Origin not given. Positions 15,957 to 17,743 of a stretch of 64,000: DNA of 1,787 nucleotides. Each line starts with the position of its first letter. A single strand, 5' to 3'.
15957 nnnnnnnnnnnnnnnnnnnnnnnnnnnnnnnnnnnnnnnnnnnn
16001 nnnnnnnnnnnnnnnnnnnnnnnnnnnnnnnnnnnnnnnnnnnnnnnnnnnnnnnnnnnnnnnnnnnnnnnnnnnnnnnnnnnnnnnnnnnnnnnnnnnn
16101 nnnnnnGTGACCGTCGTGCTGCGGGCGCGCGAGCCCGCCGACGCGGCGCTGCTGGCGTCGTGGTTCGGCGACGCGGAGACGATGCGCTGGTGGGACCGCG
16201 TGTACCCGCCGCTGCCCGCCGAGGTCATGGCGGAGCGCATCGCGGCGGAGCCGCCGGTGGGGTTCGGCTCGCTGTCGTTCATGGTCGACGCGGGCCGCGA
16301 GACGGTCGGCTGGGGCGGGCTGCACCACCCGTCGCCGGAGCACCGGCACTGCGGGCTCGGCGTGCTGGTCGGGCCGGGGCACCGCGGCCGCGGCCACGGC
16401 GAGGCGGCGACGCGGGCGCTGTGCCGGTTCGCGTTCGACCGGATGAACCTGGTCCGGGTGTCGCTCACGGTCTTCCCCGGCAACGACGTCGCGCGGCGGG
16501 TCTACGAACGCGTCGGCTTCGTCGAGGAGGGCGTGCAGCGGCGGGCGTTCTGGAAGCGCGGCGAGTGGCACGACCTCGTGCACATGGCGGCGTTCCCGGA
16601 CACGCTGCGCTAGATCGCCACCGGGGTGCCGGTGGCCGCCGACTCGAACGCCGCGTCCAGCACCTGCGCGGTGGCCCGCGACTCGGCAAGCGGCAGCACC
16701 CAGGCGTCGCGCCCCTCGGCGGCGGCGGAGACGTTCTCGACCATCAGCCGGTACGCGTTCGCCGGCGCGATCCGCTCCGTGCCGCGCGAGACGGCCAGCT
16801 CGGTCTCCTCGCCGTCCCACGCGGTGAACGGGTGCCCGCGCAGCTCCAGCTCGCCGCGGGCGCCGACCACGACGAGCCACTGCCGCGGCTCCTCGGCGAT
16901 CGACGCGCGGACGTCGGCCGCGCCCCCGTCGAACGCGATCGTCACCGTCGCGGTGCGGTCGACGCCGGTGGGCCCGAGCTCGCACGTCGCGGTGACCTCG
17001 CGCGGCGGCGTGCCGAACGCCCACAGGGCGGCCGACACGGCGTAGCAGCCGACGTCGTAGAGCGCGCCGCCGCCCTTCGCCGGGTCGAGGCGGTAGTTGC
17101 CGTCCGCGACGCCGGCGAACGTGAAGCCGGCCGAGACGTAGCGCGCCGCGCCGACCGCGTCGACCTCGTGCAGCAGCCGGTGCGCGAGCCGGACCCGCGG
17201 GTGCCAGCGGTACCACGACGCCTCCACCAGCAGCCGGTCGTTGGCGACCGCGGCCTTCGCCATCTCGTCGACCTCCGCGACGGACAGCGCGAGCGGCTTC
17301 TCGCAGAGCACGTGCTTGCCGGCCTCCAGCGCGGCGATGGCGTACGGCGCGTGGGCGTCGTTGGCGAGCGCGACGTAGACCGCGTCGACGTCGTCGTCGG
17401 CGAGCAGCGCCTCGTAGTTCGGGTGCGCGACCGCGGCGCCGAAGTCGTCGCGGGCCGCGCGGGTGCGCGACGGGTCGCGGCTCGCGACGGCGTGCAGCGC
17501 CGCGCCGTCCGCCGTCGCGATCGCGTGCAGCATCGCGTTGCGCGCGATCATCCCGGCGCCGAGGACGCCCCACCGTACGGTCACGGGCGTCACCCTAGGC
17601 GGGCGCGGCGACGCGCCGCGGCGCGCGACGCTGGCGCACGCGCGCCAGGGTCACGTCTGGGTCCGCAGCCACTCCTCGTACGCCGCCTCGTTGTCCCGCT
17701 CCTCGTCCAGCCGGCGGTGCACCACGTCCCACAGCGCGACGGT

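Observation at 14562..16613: Four tandem, translationally coupled GNAT paralogs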

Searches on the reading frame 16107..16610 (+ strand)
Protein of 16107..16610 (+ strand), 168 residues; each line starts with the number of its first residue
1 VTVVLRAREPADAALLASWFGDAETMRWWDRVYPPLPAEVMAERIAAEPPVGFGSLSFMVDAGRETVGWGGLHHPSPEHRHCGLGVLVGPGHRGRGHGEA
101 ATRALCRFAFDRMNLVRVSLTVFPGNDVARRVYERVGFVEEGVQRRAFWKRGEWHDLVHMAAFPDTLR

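Call 3: search_protein_families(library=pfam, proteins=[window:16107-16610:+], max_evalue=0.01)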
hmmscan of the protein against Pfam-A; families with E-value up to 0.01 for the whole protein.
window:16107-16610:+ (168 aa): 7 families
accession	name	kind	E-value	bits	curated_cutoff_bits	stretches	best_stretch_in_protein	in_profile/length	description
PF13302.13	Acetyltransf_3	-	2.3e-21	77.4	25.4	1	3-139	2-138/138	Acetyltransferase (GNAT) domain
PF00583.31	Acetyltransf_1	-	4.4e-14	53.2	20.7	1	38-138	18-116/116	Acetyltransferase (GNAT) family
PF13523.12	Acetyltransf_8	-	1e-08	35.3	27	1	78-142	76-141/145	Acetyltransferase (GNAT) domain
PF13508.13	Acetyltransf_7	-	4.3e-06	27.4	27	1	60-140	8-84/84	Acetyltransferase (GNAT) domain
PF08445.16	FR47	-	7.4e-05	23.1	22.1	1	86-141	27-80/86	FR47-like protein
PF13420.13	Acetyltransf_4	-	0.0013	19.2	24.3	1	5-156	1-152/155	Acetyltransferase (GNAT) domain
PF13673.13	Acetyltransf_10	-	0.0052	17.2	23.6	1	58-146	34-115/128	Acetyltransferase (GNAT) domain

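Call 6: search_protein_families(library=ncbifam, proteins=[window:16107-16610:+], max_evalue=0.001)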
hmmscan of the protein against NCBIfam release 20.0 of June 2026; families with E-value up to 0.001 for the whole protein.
window:16107-16610:+ (168 aa): 12 families
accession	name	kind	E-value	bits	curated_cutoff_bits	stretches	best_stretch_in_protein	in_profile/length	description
TIGR03585.1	PseH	equivalog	2.5e-10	40.6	93.1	1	58-160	54-155/156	UDP-4-amino-4,6-dideoxy-N-acetyl-beta-L-altrosamine N-acetyltransferase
NF000225.3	AAC_6p_Strep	exception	3.4e-10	40.1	250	1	75-163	61-151/156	aminoglycoside 6'-N-acetyltransferase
NF011709.0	PRK15130.1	equivalog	4.2e-10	39.8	218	1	57-163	59-165/186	spermidine N1-acetyltransferase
NF040503.1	resist_ArsN1a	equivalog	2.5e-09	37.1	170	1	59-160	52-155/159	arsinothricin resistance N-acetyltransferase ArsN1 family A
NF000485.1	TlmB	exception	3.7e-07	29.7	625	1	11-160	17-163/292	bleomycin family antibiotic N-acetyltransferase TlmB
TIGR01575.1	rimI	equivalog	4.9e-07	30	86.4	1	59-153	36-126/132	ribosomal protein S18-alanine N-acetyltransferase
NF007527.0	PRK10140.1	equivalog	9.3e-07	28.8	236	1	66-161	62-159/162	N-acetyltransferase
NF000483.1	BlmB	exception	2.2e-05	23.9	625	1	11-160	26-171/301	bleomycin family antibiotic N-acetyltransferase BlmB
NF049894.1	CG3035_N_ac_Glu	equivalog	0.00022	20.6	280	1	34-144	191-295/300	N-acetylglutamate synthase, CG3035 family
NF040502.1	PPT_acetyltrans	equivalog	0.00023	20.9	300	1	86-157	91-161/183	phosphinothricin N-acetyltransferase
NF008072.0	PRK10809.1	equivalog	0.00088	19.1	190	0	81-161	104-184/194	ribosomal protein S5-alanine N-acetyltransferase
TIGR03448.1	mycothiol_MshD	equivalog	0.00089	18.7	163.1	0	86-140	234-287/294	mycothiol synthase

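Call 27: search_solved_structures(query=window:16107-16610:+, max_evalue=1e-8, show_alignments=2)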
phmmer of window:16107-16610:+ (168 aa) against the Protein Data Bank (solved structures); distinct sequences matched with E-value up to 1e-8: 14.
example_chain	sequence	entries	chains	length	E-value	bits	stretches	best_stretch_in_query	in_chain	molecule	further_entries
1nsl_A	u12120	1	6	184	5.1e-13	52.4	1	4-161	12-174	Probable acetyltransferase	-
6vfm_A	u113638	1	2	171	3.6e-12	49.6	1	52-164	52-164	Spermidine N1-acetyltransferase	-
6vfn_A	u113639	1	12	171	9.6e-12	48.2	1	52-164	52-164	Spermidine N1-acetyltransferase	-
5wif_A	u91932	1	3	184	1.4e-11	47.7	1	6-164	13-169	Spermidine N1-acetyltransferase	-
6d72_A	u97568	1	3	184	1.4e-11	47.7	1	6-164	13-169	Spermidine N1-acetyltransferase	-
3tth_A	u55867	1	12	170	4e-11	46.2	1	76-162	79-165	Spermidine N1-acetyltransferase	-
8fv0_C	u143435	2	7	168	1.7e-10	44.2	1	44-161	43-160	Diamine N-acetyltransferase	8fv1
5ix3_A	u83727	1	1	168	1.7e-10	44.2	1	44-161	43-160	Diamine N-acetyltransferase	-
3wr7_A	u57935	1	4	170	2.3e-09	40.5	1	3-164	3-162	Spermidine N1-acetyltransferase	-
6cy6_A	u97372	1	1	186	3.1e-09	40.1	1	4-164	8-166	Spermidine N(1)-acetyltransferase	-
4r9m_A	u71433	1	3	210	4.4e-09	39.6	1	4-164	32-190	Spermidine N(1)-acetyltransferase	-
6dau_A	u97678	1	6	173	6.9e-09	38.9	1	56-160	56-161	Spermidine N1-acetyltransferase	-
4ygo_A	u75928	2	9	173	7.8e-09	38.7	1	57-160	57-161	Spermidine n1-acetyltransferase | Spermidine N(1)-acetyltransferase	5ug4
4jjx_A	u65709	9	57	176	8.3e-09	38.7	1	58-160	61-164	Spermidine n1-acetyltransferase | Spermidine N(1)-acetyltransferase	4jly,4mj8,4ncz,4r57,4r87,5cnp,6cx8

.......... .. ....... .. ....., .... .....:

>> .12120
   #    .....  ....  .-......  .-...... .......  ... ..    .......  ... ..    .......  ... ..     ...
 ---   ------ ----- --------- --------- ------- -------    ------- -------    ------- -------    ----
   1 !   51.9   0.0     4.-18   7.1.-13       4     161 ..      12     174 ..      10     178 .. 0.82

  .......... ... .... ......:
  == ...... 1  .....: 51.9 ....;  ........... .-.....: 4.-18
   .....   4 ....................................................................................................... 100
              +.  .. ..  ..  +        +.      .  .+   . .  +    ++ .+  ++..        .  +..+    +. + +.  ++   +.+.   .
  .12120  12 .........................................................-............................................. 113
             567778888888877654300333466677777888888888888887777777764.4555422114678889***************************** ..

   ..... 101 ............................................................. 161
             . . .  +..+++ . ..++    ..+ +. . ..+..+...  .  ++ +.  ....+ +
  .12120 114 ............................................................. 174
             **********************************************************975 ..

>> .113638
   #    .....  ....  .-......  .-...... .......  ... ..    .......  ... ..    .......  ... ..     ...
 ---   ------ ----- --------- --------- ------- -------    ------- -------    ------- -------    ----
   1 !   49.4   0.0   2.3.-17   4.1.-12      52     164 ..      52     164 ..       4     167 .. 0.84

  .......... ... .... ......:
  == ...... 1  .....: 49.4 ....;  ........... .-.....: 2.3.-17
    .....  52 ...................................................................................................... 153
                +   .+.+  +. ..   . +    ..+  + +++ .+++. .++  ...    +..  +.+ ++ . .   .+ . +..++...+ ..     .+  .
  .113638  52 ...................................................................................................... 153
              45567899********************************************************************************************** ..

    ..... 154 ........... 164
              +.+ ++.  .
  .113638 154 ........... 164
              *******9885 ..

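Call 64: search_protein_families(library=padloc, proteins=[window:16107-16610:+], max_evalue=0.001)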
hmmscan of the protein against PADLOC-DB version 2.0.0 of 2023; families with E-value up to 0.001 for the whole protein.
window:16107-16610:+ (168 aa): 0 families

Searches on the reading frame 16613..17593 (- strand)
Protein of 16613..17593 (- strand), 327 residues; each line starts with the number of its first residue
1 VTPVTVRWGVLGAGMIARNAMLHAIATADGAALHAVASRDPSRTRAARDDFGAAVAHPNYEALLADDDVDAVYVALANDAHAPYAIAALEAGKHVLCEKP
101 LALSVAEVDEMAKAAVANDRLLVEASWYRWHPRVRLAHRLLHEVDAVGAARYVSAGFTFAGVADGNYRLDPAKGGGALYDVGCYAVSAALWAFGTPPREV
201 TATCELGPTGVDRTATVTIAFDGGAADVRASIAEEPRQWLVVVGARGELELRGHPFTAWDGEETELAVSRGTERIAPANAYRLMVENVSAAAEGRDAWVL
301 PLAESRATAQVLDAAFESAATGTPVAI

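Call 3: search_protein_families(library=pfam, proteins=[window:16613-17593:-], max_evalue=0.01)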
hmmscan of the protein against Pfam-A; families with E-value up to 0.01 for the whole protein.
window:16613-17593:- (327 aa): 4 families
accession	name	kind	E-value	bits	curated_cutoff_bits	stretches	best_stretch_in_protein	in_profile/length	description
PF01408.29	GFO_IDH_MocA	-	3.4e-28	99.2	24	1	6-122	1-116/120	Oxidoreductase family, NAD-binding Rossmann fold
PF22725.1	GFO_IDH_MocA_C3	-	3.7e-19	69.4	27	1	145-250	11-124/124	GFO/IDH/MocA C-terminal domain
PF02894.22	GFO_IDH_MocA_C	-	7.8e-12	45.9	22.9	1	166-327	31-218/218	Oxidoreductase family, C-terminal alpha/beta domain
PF03807.23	F420_oxidored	-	0.0074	17.3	21.6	0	9-68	3-61/94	NADP oxidoreductase coenzyme F420-dependent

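Call 6: search_protein_families(library=ncbifam, proteins=[window:16613-17593:-], max_evalue=0.001)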
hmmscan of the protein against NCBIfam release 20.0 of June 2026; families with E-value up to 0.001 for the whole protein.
window:16613-17593:- (327 aa): 9 families
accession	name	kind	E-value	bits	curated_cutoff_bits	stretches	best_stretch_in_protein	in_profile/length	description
NF041392.1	XylDh_Gfo6_Halo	equivalog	4.6e-27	94.7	350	1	5-289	16-309/350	D-xylose 1-dehydrogenase Gfo6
NF008607.0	PRK11579.1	subfamily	1.5e-21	76.7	330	1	5-198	4-194/346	oxidoreductase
TIGR04380.1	myo_inos_iolG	equivalog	5.6e-21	74.8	355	1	6-205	2-197/330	inositol 2-dehydrogenase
NF052479.1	LevoglcsnDh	equivalog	1.2e-19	70.3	650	1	33-189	38-198/386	levoglucosan dehydrogenase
NF052679.1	InsChiInosDhIolG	equivalog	1.4e-17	63.8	540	1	5-131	2-129/343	bifunctional inositol 2-dehydrogenase/D-chiro-inositol 1-dehydrogenase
NF040723.1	UDP-GlcNAcDh_Arch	equivalog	2.1e-13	50.5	450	1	7-143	2-135/302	UDP-N-acetylglucosamine 3-dehydrogenase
NF058561.1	BT_2158_fam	equivalog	4.1e-09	35.5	750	1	36-115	62-143/487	glycoside 3-dehydrogenase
NF007574.0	PRK10206.1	equivalog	1.4e-07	30.9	352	1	60-196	57-190/345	oxidoreductase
NF058563.1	BT_2159_fam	equivalog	0.00032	19.8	650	1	9-128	4-127/350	disaccharide 3-dehydrogenase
